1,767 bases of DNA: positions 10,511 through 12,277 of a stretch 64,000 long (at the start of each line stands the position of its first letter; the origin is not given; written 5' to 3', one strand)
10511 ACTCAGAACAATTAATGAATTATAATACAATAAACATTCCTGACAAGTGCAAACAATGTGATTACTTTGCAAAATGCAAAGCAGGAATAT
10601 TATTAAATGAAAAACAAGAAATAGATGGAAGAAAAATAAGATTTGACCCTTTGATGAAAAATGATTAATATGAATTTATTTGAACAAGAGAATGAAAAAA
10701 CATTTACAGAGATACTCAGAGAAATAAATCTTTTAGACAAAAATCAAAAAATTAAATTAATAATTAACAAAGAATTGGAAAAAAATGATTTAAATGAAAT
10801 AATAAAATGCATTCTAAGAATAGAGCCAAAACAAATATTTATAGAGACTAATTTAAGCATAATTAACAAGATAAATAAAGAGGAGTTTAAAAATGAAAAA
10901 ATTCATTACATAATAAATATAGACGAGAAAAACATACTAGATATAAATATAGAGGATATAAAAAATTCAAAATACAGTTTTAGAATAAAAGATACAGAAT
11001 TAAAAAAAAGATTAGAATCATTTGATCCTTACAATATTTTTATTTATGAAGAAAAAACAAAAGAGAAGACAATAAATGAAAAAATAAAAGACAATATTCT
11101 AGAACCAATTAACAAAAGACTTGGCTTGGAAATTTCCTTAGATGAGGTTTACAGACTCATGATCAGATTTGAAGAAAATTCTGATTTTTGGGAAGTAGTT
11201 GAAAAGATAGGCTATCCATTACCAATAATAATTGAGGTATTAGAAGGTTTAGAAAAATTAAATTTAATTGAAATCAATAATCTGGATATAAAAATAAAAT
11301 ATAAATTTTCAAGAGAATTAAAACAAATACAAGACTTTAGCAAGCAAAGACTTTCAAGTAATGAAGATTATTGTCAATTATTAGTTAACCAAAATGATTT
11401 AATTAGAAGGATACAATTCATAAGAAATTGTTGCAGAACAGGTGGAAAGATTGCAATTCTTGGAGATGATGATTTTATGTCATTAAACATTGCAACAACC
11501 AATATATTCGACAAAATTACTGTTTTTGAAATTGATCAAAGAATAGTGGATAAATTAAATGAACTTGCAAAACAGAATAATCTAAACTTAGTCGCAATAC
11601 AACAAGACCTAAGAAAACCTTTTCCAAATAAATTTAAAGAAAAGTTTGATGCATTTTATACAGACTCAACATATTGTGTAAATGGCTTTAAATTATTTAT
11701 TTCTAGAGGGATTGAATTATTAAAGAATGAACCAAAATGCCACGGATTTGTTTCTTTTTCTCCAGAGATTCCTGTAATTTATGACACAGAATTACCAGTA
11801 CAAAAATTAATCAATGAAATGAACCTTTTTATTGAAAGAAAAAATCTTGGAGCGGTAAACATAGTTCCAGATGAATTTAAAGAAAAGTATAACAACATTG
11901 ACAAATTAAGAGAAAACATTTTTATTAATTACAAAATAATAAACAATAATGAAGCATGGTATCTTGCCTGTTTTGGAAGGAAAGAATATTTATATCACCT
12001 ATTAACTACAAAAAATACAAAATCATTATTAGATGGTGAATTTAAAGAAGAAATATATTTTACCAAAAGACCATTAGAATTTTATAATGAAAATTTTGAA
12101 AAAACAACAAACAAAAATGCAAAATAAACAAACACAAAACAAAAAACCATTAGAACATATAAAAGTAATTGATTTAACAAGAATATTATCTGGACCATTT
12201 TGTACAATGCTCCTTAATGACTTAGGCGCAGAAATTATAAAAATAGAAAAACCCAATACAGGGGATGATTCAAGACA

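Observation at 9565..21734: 12-kb biosynthetic cluster in a reduced archaeal genome: three rSAM-SPASM enzymes, FabH/FabG/MaoC, CoA-transferase, two PaaK-type ligases and a polyamine module (AdoMetDC plus DUF43/BpsA-like)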

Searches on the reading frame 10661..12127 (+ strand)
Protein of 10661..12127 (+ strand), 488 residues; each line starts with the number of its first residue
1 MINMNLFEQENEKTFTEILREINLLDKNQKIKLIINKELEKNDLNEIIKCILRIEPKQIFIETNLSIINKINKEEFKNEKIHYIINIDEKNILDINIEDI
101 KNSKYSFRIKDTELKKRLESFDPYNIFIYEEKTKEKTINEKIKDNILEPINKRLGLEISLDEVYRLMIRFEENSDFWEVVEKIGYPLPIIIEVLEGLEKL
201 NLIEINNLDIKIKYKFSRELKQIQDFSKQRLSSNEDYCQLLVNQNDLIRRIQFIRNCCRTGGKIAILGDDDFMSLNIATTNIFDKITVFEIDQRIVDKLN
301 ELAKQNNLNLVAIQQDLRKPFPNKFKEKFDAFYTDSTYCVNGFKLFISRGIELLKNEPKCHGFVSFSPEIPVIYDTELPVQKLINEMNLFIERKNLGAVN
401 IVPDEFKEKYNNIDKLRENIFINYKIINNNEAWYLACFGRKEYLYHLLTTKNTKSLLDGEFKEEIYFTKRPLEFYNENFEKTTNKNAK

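Call 3: search_protein_families(library=pfam, proteins=[window:10661-12127:+], max_evalue=0.01)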
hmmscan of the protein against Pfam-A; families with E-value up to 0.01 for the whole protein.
window:10661-12127:+ (488 aa): 1 family
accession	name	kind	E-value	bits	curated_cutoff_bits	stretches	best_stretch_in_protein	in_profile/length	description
PF01861.22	BpsA_C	-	2.6e-36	125.6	27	1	220-442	3-217/243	Branched-chain polyamine synthase A C-terminal domain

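Call 5: search_protein_families(library=ncbifam, proteins=[window:10661-12127:+], max_evalue=0.001)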
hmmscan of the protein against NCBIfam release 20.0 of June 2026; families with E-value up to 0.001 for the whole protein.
window:10661-12127:+ (488 aa): 0 families

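Call 13: find_encoding_contigs(protein=window:10661-12127:+, flank=10000, max_places=6)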
Protein window:10661-12127:+ (488 aa): 5 contigs read that carry it; 4 places shown.
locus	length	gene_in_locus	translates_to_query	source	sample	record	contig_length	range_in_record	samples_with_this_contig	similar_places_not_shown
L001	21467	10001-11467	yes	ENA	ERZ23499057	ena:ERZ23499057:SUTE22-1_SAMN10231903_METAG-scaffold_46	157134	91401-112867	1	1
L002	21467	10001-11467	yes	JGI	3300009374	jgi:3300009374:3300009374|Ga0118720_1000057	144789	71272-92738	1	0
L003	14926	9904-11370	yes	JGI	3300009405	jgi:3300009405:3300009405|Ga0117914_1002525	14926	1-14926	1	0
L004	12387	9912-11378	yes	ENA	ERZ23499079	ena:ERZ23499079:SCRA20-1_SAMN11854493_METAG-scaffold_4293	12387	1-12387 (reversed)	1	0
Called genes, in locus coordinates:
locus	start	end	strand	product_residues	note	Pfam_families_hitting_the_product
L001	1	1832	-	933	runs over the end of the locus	-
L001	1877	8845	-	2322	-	-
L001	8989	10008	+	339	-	PF04055:Radical_SAM, PF13353:Fer4_12 (weak), PF13186:SPASM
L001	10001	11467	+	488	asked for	PF01861:BpsA_C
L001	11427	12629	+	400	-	PF02515:CoA_transf_3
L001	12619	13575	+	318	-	PF08392:FAE1_CUT1_RppA, PF00108:Thiolase_N (weak), PF08545:ACP_syn_III, PF08541:ACP_syn_III_C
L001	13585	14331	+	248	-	PF00106:adh_short, PF08659:KR, PF13561:adh_short_C2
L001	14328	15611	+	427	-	PF00501:AMP-binding, PF14535:AMP-binding_C_2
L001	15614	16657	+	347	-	PF04055:Radical_SAM, PF13353:Fer4_12 (weak), PF13186:SPASM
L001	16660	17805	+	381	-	-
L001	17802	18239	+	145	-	PF01575:MaoC_dehydratas, PF13452:FAS1_DH_region (weak)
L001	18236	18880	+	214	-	PF02525:Flavodoxin_2 (weak), PF03358:FMN_red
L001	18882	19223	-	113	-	PF02675:AdoMet_dc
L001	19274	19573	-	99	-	-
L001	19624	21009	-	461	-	PF04055:Radical_SAM, PF13353:Fer4_12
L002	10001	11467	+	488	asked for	PF01861:BpsA_C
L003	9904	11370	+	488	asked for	PF01861:BpsA_C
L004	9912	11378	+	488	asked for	PF01861:BpsA_C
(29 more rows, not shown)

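Call 14: find_homologous_proteins(query=window:10661-12127:+, max_evalue=0.00001)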
Query window:10661-12127:+ (488 aa): 17 proteins with E <= 0.00001 among 8000 candidates.
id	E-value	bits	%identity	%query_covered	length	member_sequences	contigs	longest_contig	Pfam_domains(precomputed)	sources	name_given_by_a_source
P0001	1.1e-98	349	47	72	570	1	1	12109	PF01861.23,PF04055.28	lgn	-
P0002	7.4e-91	323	45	67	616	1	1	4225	PF01861.23,PF04055.28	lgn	-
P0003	2.4e-89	318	44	67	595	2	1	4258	PF01861.23,PF04055.28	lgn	-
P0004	2.3e-80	289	45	67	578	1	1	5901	PF01861.23,PF04055.28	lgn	-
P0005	5.9e-80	287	43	65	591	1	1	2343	PF01861.23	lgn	-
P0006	1.4e-24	105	28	50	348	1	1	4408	PF01861.23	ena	-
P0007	2.0e-24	104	30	46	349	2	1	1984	PF01861.23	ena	-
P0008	1.2e-18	85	42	27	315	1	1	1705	PF01861.23,PF03602.22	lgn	-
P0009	8.1e-18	83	25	46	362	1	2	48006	PF01861.23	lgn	-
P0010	1.6e-17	82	27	46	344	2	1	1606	PF01861.23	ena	-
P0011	2.1e-15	75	34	35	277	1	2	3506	PF01861.23,PF10237.16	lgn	-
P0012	2.1e-15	75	40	26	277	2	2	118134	PF01861.23,PF10237.16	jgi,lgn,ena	-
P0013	1.3e-14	72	27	45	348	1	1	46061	PF01861.23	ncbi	-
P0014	4.1e-14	70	28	45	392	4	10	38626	PF01861.23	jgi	jgi:predicted methyltransferase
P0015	1.6e-13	68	30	41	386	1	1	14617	PF01861.23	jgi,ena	-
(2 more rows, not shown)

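Call 15: find_encoding_contigs(protein=P0001, flank=10000, max_places=4)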
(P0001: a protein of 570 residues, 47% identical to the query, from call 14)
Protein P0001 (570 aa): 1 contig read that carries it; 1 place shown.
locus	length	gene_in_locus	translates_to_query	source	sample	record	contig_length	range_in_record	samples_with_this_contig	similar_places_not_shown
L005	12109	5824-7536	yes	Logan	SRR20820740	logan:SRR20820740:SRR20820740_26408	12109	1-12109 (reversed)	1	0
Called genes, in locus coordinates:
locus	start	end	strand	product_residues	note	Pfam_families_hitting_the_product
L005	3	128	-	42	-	?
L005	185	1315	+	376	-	PF01478:Peptidase_A24 (weak)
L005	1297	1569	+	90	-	PF27806:HxsD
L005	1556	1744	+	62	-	-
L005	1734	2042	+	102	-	PF27806:HxsD (faint)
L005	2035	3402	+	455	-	PF04055:Radical_SAM, PF13353:Fer4_12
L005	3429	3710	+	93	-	-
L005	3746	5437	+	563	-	PF04055:Radical_SAM, PF13353:Fer4_12 (weak)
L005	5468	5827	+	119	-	PF02675:AdoMet_dc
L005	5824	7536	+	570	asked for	PF04055:Radical_SAM, PF01861:BpsA_C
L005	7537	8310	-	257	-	-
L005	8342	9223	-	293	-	-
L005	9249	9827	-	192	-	PF01876:RNase_P_p30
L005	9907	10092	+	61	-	-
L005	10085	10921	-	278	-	PF01171:ATP_bind_3, PF03054:tRNA_Me_trans, PF06508:QueC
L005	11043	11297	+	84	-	-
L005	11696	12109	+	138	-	?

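Call 16: find_encoding_contigs(protein=P0004, flank=10000, max_places=4)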
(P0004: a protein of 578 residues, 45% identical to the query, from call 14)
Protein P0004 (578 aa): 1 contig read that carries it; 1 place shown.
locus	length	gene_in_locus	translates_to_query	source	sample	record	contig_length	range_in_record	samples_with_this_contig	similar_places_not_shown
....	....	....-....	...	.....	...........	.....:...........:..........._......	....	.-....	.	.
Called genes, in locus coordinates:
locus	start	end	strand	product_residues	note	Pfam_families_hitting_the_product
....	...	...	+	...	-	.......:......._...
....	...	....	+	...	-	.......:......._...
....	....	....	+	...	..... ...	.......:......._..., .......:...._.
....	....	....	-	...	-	-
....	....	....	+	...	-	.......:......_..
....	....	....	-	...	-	?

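Call 27: find_related_loci(query=A1, collection=genome_contigs, flank=10000)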
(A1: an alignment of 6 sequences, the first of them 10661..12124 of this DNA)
Query A1 (488 aa) in genome_contigs; peptide patterns used: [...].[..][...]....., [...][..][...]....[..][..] (x = any residue, [..] = any of these).
480 stretches matched a pattern; 5 encode a relative of the query (tblastn E <= 1e-3); 5 distinct loci.
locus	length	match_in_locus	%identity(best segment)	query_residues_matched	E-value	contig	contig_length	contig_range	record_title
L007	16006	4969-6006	42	133-479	9e-95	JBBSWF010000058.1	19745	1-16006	MAG: Nanoarchaeota archaeon isolate H52-bin087_1 H52_bin087_1_000000000058, whole genome shotgun sequence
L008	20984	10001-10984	40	158-486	1e-76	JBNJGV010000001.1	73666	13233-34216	MAG: Nanobdellota archaeon isolate Y22_30dBSe2.bin.106 NODE_61_length_73666_cov_42.887545, whole genome shotgun sequence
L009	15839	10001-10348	36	261-367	3e-19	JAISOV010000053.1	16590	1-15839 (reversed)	MAG: Clostridium sp. isolate Iy174_bin59 k119_912272, whole genome shotgun sequence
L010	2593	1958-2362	33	263-391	6e-18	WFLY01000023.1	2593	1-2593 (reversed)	MAG: Bacillota bacterium isolate MAG234 MERGED_203096, whole genome shotgun sequence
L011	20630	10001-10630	26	244-476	9e-16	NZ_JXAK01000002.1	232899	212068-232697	Gordoniibacillus kamchatkensis strain VKM B-2647 B-2647_002, whole genome shotgun sequence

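Call 30: search_protein_families(library=pfam, proteins=[L007:212-1411:-, L007:2151-4142:+, L007:4168-6054:+, L007:6079-6729:+, L007:6733-7386:-, L007:8839-10041:+, L007:9993-10970:+, L007:10894-11625:+, L007:11632-12840:+, L007:12874-13374:+], max_evalue=0.001)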
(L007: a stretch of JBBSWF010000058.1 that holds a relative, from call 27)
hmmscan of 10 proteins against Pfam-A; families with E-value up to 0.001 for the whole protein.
L007:212-1411:- (399 aa): 1 family
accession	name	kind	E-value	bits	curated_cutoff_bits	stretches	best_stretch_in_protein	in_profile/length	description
PF00266.25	Aminotran_5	-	1.9e-66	225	21.5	1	21-384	1-370/371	Aminotransferase class-V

L007:2151-4142:+ (663 aa): 2 families
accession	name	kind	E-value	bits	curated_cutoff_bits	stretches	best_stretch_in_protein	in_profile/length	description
PF04055.27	Radical_SAM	-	2.3e-14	54.4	29.5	1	209-368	3-160/166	Radical SAM superfamily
PF02310.24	B12-binding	-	8.1e-08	32.6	32.1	1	122-183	48-111/121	B12 binding domain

L007:4168-6054:+ (628 aa): 1 family
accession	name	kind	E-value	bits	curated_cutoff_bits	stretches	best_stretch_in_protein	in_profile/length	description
PF01861.22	BpsA_C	-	5.7e-25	88.4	27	1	383-526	32-174/243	Branched-chain polyamine synthase A C-terminal domain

L007:6079-6729:+ (216 aa): 1 family
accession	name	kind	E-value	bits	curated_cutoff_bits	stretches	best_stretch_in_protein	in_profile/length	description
PF01876.22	RNase_P_p30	-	4.8e-14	52.8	35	1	97-189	122-212/214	RNase P subunit p30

L007:6733-7386:- (217 aa): 12 families
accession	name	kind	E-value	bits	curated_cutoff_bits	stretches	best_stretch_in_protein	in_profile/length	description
PF13649.12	Methyltransf_25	-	3.4e-21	76.2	27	1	50-140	2-97/97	Methyltransferase domain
PF08241.18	Methyltransf_11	-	6.1e-20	72.1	21.2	1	50-144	1-95/95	Methyltransferase domain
PF13489.12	Methyltransf_23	-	3.2e-19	69.7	27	1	34-192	11-163/164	Methyltransferase domain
PF13847.12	Methyltransf_31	-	1.8e-16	60.6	27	1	44-148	2-113/145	Methyltransferase domain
PF08242.18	Methyltransf_12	-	8e-15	55.8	30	1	50-142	1-98/98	Methyltransferase domain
PF01209.24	Ubie_methyltran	-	1.4e-09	38.1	20.1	1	13-144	11-151/233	ubiE/COQ5 methyltransferase family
PF02353.26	CMAS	-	6.4e-09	35.9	27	1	42-194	59-216/273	Mycolic acid cyclopropane synthetase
PF06325.19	PrmA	-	4.3e-06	26.9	22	1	42-145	158-259/296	Ribosomal protein L11 methyltransferase (PrmA)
PF01739.24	CheR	-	1.7e-05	24.8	27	1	87-144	116-173/195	CheR methyltransferase, SAM binding domain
PF01135.25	PCMT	-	0.00023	21.4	20.3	1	27-95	56-125/210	Protein-L-isoaspartate(D-aspartate) O-methyltransferase (PCMT)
PF13679.12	Methyltransf_32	-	0.00032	21.1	27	1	45-102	25-88/143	Methyltransferase domain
PF07021.18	MetW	-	0.00055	20.1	21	1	32-118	3-86/193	Methionine biosynthesis protein MetW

L007:8839-10041:+ (400 aa): 3 families
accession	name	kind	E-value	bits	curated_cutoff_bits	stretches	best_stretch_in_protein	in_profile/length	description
PF01855.24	POR_N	-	1.3e-71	241.4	27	1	14-237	1-228/231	Pyruvate flavodoxin/ferredoxin oxidoreductase, thiamine diP-bdg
PF17147.9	PFOR_II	-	1.3e-29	103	27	1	261-363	1-101/102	Pyruvate:ferredoxin oxidoreductase core domain II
PF02780.25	Transketolase_C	-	2e-08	34.6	25.9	1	258-343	7-94/124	Transketolase, C-terminal domain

L007:9993-10970:+ (325 aa): 1 family
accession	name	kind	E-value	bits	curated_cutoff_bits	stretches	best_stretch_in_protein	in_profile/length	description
PF02775.26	TPP_enzyme_C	-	1.9e-24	86.6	21.9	1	73-236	2-151/151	Thiamine pyrophosphate enzyme, C-terminal TPP binding domain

L007:10894-11625:+ (243 aa): 1 family
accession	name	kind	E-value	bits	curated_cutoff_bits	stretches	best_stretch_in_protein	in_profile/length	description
PF02698.23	DUF218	-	1.4e-20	74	27.6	1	55-174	1-105/133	DUF218 domain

L007:11632-12840:+ (402 aa): 1 family
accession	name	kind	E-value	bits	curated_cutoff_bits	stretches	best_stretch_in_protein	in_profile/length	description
PF04312.18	DUF460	-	2.6e-32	111.8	28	1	2-108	29-135/135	Protein of unknown function (DUF460)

L007:12874-13374:+ (166 aa): 0 families

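Call 31: search_protein_families(library=pfam, proteins=[L008:4627-5496:+, L008:5500-6162:+, L008:6159-7154:+, L008:7147-7875:-, L008:7877-8776:-, L008:8860-9243:+, L008:9230-11002:+, L008:10999-12072:-, L008:12116-13714:+, L008:13752-14777:+], max_evalue=0.001)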
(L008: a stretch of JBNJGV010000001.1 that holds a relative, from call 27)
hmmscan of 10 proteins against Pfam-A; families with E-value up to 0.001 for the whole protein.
L008:4627-5496:+ (289 aa): 2 families
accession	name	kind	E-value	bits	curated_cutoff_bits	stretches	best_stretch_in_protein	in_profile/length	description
PF22025.1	ThiI_fer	-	2.9e-15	56.9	25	1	7-79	3-72/72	ThiI ferredoxin-like domain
PF02926.22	THUMP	-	5.6e-09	36.7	20.6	1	86-159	2-80/84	THUMP domain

L008:5500-6162:+ (220 aa): 1 family
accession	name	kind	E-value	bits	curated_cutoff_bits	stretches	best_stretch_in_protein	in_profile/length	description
PF01876.22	RNase_P_p30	-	3.6e-11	43.3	35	1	105-188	119-203/214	RNase P subunit p30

L008:6159-7154:+ (331 aa): 0 families

L008:7147-7875:- (242 aa): 0 families

L008:7877-8776:- (299 aa): 1 family
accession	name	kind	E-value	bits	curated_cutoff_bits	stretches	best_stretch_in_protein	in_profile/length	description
PF01136.24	Peptidase_U32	-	7.9e-22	78.1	22.4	1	83-283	2-203/233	Peptidase family U32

L008:8860-9243:+ (127 aa): 0 families

L008:9230-11002:+ (590 aa): 2 families
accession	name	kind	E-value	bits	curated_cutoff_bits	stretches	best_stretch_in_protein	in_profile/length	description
PF01861.22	BpsA_C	-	3.9e-27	95.5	27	1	328-491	12-175/243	Branched-chain polyamine synthase A C-terminal domain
PF04055.27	Radical_SAM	-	7.8e-11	42.9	29.5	1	36-160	21-150/166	Radical SAM superfamily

L008:10999-12072:- (357 aa): 2 families
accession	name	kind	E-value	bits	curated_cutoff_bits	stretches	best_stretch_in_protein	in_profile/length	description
PF04055.27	Radical_SAM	-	3.4e-12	47.3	29.5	1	7-139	3-145/166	Radical SAM superfamily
PF13353.11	Fer4_12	-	1.8e-08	35.2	22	1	9-105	13-115/137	4Fe-4S single cluster domain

L008:12116-13714:+ (532 aa): 1 family
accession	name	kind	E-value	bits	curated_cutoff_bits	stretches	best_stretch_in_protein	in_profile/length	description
PF01861.22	BpsA_C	-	6e-14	52.3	27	1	318-464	45-188/243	Branched-chain polyamine synthase A C-terminal domain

L008:13752-14777:+ (341 aa): 1 family
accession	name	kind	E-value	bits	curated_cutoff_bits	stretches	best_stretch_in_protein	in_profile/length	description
PF01564.23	Spermine_synth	-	3.9e-26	92.2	22.9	1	115-282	2-160/186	Spermine/spermidine synthase domain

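Call 34: find_related_loci(query=A1, collection=metagenome_contigs, flank=10000)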
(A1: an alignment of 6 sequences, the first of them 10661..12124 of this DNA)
Query A1 (488 aa) in metagenome_contigs; peptide patterns used: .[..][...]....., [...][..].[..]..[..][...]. (x = any residue, [..] = any of these).
600 stretches matched a pattern (row limit reached: there are more); 4 encode a relative of the query (tblastn E <= 1e-3); 4 distinct loci.
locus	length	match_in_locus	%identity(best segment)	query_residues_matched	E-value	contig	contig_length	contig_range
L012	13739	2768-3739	50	150-475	9e-100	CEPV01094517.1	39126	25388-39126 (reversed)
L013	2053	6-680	27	186-391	1e-25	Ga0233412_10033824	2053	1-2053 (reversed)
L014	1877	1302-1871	31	187-369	6e-25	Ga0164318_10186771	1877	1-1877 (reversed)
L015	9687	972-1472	25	269-469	1e-17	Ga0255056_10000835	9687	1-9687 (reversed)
